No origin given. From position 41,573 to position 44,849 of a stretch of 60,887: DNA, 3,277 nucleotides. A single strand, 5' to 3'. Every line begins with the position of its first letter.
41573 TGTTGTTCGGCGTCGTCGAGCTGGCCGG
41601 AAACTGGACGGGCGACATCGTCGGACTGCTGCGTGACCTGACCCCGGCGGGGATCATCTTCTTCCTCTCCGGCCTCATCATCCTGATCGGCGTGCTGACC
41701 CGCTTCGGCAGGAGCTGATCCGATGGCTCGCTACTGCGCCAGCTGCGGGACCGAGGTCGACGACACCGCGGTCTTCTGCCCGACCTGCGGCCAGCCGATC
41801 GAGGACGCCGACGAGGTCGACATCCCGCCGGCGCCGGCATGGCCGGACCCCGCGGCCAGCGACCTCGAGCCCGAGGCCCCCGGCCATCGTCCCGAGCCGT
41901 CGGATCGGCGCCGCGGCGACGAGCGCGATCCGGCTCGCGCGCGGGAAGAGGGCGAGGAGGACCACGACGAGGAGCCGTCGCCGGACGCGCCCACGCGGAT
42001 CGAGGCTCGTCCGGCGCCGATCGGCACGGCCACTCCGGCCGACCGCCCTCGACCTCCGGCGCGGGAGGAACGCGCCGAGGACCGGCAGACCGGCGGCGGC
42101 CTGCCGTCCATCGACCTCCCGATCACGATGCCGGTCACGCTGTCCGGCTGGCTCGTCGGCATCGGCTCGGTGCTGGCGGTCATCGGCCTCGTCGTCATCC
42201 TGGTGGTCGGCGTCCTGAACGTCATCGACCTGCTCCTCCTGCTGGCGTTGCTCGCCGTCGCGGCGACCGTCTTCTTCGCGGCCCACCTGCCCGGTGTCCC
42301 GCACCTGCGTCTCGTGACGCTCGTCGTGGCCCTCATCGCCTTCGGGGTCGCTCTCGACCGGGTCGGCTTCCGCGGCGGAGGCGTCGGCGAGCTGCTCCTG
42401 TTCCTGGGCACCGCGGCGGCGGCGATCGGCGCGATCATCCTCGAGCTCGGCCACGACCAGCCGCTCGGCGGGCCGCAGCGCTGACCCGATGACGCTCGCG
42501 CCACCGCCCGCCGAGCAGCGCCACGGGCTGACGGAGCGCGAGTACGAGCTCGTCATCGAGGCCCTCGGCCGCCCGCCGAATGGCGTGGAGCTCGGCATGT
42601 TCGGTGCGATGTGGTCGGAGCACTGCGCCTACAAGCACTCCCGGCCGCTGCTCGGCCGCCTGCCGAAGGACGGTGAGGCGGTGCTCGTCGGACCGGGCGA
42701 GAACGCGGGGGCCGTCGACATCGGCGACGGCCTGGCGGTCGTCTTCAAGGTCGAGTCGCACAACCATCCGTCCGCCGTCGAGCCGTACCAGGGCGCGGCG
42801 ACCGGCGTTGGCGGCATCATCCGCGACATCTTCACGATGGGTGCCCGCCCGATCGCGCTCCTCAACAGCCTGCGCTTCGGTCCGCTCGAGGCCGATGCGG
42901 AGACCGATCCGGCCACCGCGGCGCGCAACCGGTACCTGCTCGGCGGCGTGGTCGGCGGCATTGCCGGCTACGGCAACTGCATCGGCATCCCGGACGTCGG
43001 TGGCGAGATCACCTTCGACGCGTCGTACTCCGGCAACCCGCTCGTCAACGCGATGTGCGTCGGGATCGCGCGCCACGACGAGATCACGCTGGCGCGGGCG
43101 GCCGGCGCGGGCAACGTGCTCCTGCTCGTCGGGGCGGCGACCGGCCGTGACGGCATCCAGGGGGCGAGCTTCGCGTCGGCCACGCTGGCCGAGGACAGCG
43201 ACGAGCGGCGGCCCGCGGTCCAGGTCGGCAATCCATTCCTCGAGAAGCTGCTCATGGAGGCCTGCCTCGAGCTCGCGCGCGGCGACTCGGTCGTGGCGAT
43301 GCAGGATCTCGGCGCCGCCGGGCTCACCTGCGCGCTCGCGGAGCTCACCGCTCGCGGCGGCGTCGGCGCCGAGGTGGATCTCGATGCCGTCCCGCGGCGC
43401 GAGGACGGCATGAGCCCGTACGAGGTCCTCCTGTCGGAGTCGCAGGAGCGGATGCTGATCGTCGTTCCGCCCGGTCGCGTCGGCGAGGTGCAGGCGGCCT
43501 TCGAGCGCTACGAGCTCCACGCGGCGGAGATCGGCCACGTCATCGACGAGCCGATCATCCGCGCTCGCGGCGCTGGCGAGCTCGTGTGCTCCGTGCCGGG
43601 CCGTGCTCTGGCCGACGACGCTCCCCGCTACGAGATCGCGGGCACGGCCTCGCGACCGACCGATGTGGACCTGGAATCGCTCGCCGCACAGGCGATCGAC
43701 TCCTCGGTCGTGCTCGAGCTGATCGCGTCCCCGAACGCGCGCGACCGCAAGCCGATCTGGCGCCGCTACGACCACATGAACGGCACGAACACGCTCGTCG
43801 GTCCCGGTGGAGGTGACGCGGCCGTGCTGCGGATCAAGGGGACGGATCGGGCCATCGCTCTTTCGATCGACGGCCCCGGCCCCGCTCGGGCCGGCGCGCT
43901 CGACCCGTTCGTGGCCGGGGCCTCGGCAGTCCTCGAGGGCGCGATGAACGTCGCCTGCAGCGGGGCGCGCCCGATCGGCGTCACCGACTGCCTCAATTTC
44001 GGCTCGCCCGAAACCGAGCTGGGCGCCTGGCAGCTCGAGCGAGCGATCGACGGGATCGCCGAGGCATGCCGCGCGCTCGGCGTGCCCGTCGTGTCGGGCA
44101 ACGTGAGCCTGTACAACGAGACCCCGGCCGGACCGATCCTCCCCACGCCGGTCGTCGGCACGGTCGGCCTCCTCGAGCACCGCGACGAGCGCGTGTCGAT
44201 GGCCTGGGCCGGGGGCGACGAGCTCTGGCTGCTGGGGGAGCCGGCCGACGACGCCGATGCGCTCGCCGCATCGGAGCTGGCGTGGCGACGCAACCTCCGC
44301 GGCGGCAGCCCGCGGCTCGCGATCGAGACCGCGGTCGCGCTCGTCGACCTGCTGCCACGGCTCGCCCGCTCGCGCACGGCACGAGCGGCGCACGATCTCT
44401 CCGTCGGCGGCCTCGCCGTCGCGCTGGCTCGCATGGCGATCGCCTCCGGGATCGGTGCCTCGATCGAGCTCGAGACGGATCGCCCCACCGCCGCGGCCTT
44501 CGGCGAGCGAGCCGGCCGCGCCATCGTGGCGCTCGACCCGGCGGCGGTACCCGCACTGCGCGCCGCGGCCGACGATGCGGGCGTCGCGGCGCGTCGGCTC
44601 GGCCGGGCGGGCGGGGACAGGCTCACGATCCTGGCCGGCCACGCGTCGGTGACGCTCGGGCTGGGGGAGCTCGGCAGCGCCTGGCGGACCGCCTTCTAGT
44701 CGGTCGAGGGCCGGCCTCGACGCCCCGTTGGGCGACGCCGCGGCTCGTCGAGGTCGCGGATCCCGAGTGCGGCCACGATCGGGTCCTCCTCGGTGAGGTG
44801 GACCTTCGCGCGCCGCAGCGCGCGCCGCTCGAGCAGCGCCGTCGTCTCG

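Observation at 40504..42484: Two zinc-ribbon / disordered / transmembrane proteins translationally coupled between purQ and purL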

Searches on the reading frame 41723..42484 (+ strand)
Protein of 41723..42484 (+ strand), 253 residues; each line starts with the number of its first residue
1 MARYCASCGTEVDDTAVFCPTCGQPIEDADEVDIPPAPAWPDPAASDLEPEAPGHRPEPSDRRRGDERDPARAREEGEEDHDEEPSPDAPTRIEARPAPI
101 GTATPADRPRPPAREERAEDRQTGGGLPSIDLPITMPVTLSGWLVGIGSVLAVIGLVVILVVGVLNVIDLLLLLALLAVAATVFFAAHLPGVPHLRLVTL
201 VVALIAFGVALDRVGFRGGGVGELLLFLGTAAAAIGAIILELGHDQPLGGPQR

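Call 8: search_protein_families(library=pfam, proteins=[window:41723-42484:+], max_evalue=0.1)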
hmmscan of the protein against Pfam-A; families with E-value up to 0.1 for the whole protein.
window:41723-42484:+ (253 aa): 11 families
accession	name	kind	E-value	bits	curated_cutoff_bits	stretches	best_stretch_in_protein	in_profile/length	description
PF13240.11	Zn_Ribbon_1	-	1.1e-07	31.8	25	1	4-25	1-22/23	zinc-ribbon domain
PF09297.16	Zn_ribbon_NUD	-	2.9e-05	24.1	24.8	1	15-29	2-16/32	NADH pyrophosphatase zinc ribbon domain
PF24463.1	DUF7577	-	5.2e-05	23.2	28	1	3-26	3-26/27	Domain of unknown function (DUF7577)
PF13248.11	Zn_ribbon_3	-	7.9e-05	22.4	27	1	4-26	4-26/26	zinc-ribbon domain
PF12773.13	DZR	-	0.0001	22.8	27.3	1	5-27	1-23/45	Double zinc ribbon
PF24460.1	DUF7575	-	0.00075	19.3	28.5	1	5-27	6-28/28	Domain of unknown function (DUF7575)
PF14803.11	Zn_ribbon_Nudix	-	0.0019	18.5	25.6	0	18-27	2-11/34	Nudix N-terminal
PF17032.10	Zn_ribbon_15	-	0.012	16.9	28.9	1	3-23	53-73/73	zinc-ribbon family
PF18912.6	DZR_2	-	0.049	13.9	27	1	4-27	23-47/56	Double zinc ribbon domain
PF07191.17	Zn_ribbon_6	-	0.052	14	25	1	3-27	17-40/67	Double zinc ribbon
PF14149.11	YhfH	-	0.054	13.8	27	0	19-31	16-28/37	YhfH-like protein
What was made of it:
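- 41735..41788 (+): ORF2 N-terminal zinc ribbon (C5-x2-C8-x10-C19-x2-C22). Pfam Zn_Ribbon_1, 31.8 bits against a cutoff of 25 (call 8).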

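Call 11: search_protein_families(library=ncbifam, proteins=[window:41723-42484:+], max_evalue=1)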
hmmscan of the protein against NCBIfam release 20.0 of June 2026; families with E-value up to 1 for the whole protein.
window:41723-42484:+ (253 aa): 5 families
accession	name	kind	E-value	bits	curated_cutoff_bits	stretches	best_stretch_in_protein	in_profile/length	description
NF045510.1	4Cys_prefix_kin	domain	0.00029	21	24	1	14-25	14-25/26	4-Cys prefix domain-containing protein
NF041909.1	HVO_2753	equivalog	0.029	14.3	80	1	2-26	9-36/59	HVO_2753 family zinc finger protein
NF001605.0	PRK00398.1-2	equivalog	0.041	13.7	63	1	5-23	4-25/43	DNA-directed RNA polymerase subunit P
NF011481.0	PRK14890.1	equivalog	0.14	12.2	61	1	3-25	10-36/61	putative Zn-ribbon RNA-binding protein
NF033497.1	rubre_like_arch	subfamily_domain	0.41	10.4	32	1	5-25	3-25/34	rubrerythrin-like domain-containing protein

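Call 21: find_homologous_proteins(query=window:41723-42484:+, max_evalue=0.001)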
Query window:41723-42484:+ (253 aa): 508 proteins with E <= 0.001 among 8000 candidates; the best 120 are listed.
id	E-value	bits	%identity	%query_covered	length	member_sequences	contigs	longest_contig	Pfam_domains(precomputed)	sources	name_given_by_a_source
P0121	2.1e-159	547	100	100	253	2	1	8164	PF13240.12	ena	-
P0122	7.8e-140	483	92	100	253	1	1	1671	PF13240.12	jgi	jgi:hypothetical protein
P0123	1.6e-91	325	65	100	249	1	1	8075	PF13240.12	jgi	jgi:hypothetical protein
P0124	1.7e-91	325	66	100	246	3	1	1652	PF13240.12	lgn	-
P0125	3.9e-90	320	63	100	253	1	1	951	PF13240.12,PF13248.12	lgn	-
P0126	5.3e-90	320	68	100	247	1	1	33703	PF13240.12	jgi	jgi:hypothetical protein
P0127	5.9e-90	320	70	100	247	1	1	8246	PF13240.12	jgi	jgi:hypothetical protein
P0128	1.5e-89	318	65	100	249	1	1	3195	PF13240.12,PF09297.17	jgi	jgi:hypothetical protein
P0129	2.5e-89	317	61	100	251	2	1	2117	PF13240.12,PF13248.12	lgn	-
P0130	6.3e-89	316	66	100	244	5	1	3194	PF13240.12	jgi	-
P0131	7.5e-88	313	64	100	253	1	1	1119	PF13240.12,PF09297.17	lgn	-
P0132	1.4e-85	305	63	100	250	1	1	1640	PF13240.12,PF09297.17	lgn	-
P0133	2.7e-84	301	63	100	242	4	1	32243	PF13240.12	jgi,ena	-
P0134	6.0e-84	300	60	100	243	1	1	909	PF13240.12,PF09297.17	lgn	-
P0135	1.1e-83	299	62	100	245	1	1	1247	PF13240.12,PF13248.12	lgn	-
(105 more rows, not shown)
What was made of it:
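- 41723..42484 (+): ORF2, 253 aa. The AGGAG site lies 8 nt upstream, inside the end of ORF1. More than 500 homologues, all from Limnocylindria or other Chloroflexota apart from one record labelled Candidatus Binatia (call 21).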

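Call 30: predict_structure(alignment_id=A2)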
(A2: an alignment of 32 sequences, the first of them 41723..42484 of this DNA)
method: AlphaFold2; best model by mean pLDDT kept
length: 253 residues; sequences in the alignment: 32
mean_pLDDT: 63.1   pTM: 0.27
mean pLDDT of the five models: 63.1, 62.6, 62.0, 62.0, 61.9
residues with pLDDT >= 90: 10; 70-90: 93; 50-70: 81; < 50: 69
segments of 3 or more residues with pLDDT < 50: 61-89, 101-133, 251-253
pLDDT, mean of each block of 10 residues (from residue 1): 83 88 80 65 57 52 45 43 46 57 47 43 45 55 76 74 66 77 68 72 73 60 73 77 62 42
secondary structure, 60 per line:
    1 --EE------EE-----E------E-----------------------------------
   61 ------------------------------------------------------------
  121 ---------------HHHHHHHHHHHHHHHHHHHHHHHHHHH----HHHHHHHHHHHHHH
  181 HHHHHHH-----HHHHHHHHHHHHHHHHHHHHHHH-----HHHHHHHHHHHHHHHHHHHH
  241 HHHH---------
elements in order: H136-162 H167-187 H193-215 H221-244
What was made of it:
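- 42128..42454 (+): ORF2 four-helix membrane domain. AlphaFold2 helices 136-162, 167-187, 193-215 and 221-244, pLDDT about 70 (call 30).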

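Call 45: search_protein_families(library=padloc, proteins=[window:41723-42484:+], max_evalue=0.01)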
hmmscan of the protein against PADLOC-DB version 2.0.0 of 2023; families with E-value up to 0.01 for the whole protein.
window:41723-42484:+ (253 aa): 0 families

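Call 73: fold_search(model_id=the predicted structure, library=pdb)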
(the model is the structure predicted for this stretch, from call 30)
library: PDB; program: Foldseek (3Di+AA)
matches with E <= 10: 67; with E <= 0.001: 0
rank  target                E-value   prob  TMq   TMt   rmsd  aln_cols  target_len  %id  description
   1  9dzw_A                1.4e-01  0.44  0.20  0.27   8.1       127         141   20  De novo calcium channel hexamer, CalC6_3 with DHR extensions (released 2025-10-01)
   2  9e0h_A                3.3e-01  0.63  0.25  0.36   6.7       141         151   20  De novo calcium channel heptamer, CalC6_3 with DHR extensions. Off target multimerization state (released 2025-10-01)
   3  9umg_F                1.0e+00  0.18  0.16  0.33  16.9       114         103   16  Cryo-EM structure of VTC complex(Vtc5/Vtc4/Vtc3/Vtc1) (released 2026-01-21)
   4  7dgu                  2.5e+00  0.38  0.27  0.56   4.2        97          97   15  De novo designed protein H4A1R (released 2021-11-24)
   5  7mjq_G                2.7e+00  0.13  0.25  0.30  11.9       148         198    9  Vascular KATP channel: Kir6.1 SUR2B quatrefoil-like conformation 2 (released 2021-10-13)
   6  8xyv_B                3.4e+00  0.10  0.16  0.32   6.9        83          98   14  De novo designed protein 0705-5 (released 2024-10-02)
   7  3g9y_A                4.6e+00  0.60  0.11  0.80   1.7        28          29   18  Crystal structure of the second zinc finger from ZRANB2/ZNF265 bound to 6 nt ssRNA sequence AGGUAA (released 2009-03-03)
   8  1x8z_C                4.6e+00  0.14  0.28  0.40   5.4       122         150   14  Crystal structure of a pectin methylesterase inhibitor from Arabidopsis thaliana (released 2004-12-28)
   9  9mg8_B                4.6e+00  0.06  0.17  0.13  13.7       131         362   15  Crystal Structure of b-iTHR-110 (released 2025-12-17)
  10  1qu7_B                4.6e+00  0.03  0.14  0.15  32.3       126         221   17  FOUR HELICAL-BUNDLE STRUCTURE OF THE CYTOPLASMIC DOMAIN OF A SERINE CHEMOTAXIS RECEPTOR (released 2000-07-12)
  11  3f4m                  4.9e+00  0.18  0.28  0.41   5.6       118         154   10  Crystal structure of TIPE2 (released 2009-03-17)
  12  3zx6_B                4.9e+00  0.05  0.14  0.12  27.4       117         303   14  Structure of Hamp(AF1503)-Tsr fusion - Hamp (A291V) mutant (released 2012-02-29)
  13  5ywc_B                4.9e+00  0.04  0.14  0.03  23.6       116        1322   16  Structure of pancreatic ATP-sensitive potassium channel bound with Mg-ADP (CTD class1 at 4.3A) (released 2018-05-02)
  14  8xyv_A                5.2e+00  0.10  0.19  0.34   5.5        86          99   17  De novo designed protein 0705-5 (released 2024-10-02)
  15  3g67_B                5.2e+00  0.04  0.13  0.16  43.6       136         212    9  Crystal Structure of a Soluble Chemoreceptor from Thermotoga maritima (released 2009-07-28)
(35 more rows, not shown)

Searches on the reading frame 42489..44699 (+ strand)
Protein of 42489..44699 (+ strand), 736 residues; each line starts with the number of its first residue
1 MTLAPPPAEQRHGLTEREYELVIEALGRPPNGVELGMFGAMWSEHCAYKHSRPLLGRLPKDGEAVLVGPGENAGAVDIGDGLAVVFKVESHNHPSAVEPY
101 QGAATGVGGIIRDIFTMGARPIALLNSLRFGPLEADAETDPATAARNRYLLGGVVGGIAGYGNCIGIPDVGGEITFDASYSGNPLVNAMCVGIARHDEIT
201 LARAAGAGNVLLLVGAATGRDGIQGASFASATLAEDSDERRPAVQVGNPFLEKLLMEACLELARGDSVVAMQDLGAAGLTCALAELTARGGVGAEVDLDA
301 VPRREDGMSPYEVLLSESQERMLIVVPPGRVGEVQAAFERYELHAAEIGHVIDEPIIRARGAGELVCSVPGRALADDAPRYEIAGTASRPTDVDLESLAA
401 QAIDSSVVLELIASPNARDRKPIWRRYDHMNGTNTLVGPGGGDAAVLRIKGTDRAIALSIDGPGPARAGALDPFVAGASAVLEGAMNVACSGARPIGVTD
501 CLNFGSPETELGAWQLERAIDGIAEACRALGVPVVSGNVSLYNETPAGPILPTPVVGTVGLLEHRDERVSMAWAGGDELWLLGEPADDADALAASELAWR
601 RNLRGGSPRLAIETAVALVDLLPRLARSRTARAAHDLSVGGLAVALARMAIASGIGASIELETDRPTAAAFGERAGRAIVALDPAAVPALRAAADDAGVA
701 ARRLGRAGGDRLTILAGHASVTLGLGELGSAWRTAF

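Call 8: search_protein_families(library=pfam, proteins=[window:42489-44699:+], max_evalue=0.1)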
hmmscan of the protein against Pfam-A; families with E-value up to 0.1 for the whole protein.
window:42489-44699:+ (736 aa): 3 families
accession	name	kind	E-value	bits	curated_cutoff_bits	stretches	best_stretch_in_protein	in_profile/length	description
PF02769.27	AIRS_C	-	3.1e-54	183.8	23.1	2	207-358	2-152/156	AIR synthase related protein, C-terminal domain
PF00586.29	AIRS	-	2.1e-49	167.1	24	2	70-194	1-112/112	AIR synthase related protein, N-terminal domain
PF18072.6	FGAR-AT_linker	-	2e-14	54.3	26.6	1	9-49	7-50/50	Formylglycinamide ribonucleotide amidotransferase linker domain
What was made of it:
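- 42489..44699 (+): purL (FGAM synthase large subunit), downstream neighbour. Pfam FGAR-AT_linker, AIRS and AIRS_C (call 8).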

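Call 50: search_solved_structures(query=window:42489-44699:+, max_evalue=1e-30, show_alignments=1)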
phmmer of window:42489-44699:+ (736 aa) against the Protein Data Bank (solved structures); distinct sequences matched with E-value up to 1e-30: 5.
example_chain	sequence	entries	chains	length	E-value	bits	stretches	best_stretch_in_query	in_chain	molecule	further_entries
3viu_A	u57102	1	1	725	2.6e-186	624.2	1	12-734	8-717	Phosphoribosylformylglycinamidine synthase 2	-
1vk3_A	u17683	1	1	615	2.1e-113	383.2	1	12-562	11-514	Phosphoribosylformylglycinamidine synthase II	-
3d54_A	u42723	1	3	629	6.8e-113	381.5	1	19-562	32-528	Phosphoribosylformylglycinamidine synthase II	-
2hs0_A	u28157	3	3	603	7e-113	381.5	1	20-562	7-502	Phosphoribosylformylglycinamidine synthase II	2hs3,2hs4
2hru_A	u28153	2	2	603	1.8e-111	376.9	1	20-562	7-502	Phosphoribosylformylglycinamidine synthase II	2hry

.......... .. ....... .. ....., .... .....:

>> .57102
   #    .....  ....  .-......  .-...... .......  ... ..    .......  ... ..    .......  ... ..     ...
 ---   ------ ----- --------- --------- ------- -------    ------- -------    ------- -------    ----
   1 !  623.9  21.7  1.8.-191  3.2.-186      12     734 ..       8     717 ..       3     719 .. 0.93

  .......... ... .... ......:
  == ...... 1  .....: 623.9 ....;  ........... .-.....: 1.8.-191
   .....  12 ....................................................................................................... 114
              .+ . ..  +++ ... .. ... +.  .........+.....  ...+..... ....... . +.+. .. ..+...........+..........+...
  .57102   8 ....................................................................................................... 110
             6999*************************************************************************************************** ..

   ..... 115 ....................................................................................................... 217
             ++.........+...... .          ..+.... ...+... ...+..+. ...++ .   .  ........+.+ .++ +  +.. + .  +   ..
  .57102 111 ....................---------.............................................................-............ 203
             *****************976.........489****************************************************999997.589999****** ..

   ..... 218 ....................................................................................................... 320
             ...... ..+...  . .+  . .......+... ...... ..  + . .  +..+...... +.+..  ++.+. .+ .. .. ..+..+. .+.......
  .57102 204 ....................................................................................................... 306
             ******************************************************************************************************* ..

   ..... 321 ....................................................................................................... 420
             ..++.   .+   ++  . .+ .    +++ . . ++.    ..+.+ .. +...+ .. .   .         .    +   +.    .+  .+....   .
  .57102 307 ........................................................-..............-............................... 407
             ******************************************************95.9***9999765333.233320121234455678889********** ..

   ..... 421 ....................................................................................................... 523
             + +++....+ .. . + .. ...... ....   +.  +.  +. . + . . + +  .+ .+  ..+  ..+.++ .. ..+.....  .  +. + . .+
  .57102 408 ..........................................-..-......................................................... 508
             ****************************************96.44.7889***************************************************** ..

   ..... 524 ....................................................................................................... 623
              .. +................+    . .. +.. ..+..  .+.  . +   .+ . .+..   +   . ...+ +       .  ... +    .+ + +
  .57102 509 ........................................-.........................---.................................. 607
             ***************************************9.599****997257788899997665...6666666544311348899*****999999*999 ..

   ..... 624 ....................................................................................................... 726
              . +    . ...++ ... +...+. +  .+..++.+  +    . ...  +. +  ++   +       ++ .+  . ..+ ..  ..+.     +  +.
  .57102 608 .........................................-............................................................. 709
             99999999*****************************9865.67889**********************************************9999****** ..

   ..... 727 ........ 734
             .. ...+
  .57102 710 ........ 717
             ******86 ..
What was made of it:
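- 42489..44699 (+): Aligns over residues 12-734 with T. thermophilus PurL, PDB 3VIU (call 50).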
